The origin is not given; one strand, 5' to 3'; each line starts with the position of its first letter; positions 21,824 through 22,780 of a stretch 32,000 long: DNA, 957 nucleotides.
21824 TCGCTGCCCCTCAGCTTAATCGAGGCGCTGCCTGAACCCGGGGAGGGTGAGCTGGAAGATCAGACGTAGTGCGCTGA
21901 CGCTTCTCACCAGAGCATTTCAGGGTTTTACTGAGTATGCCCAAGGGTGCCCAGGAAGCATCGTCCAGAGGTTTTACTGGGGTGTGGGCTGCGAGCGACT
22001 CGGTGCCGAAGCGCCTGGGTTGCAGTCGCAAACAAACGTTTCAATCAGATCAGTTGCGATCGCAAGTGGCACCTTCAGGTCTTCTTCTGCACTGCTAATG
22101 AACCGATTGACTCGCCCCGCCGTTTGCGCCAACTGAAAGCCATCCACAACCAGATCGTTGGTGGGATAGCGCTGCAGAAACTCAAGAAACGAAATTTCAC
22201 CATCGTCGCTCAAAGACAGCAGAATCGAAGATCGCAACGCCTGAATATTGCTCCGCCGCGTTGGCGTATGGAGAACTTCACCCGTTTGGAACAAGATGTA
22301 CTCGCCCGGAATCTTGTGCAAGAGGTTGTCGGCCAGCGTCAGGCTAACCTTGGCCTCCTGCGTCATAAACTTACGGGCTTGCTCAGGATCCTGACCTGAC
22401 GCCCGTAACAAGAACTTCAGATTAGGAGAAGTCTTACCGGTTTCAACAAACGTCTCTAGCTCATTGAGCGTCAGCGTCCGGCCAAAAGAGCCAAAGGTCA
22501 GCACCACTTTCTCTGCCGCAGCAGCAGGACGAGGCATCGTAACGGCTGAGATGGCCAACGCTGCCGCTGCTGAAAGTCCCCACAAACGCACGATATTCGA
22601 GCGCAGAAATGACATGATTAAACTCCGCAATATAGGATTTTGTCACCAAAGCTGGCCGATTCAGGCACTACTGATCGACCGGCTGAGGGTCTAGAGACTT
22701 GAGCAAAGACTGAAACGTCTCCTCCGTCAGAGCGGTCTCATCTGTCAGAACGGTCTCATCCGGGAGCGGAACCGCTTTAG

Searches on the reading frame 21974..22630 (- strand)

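Call 38: search_protein_families(library=pfam, proteins=[window:21974-22630:-], max_evalue=0.001)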
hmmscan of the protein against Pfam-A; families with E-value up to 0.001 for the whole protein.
window:21974-22630:- (218 aa): 1 family
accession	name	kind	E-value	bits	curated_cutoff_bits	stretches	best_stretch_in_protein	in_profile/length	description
PF07176.17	DUF1400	-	7.8e-34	117.1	23.4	1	38-163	1-127/127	Alpha/beta hydrolase of unknown function (DUF1400)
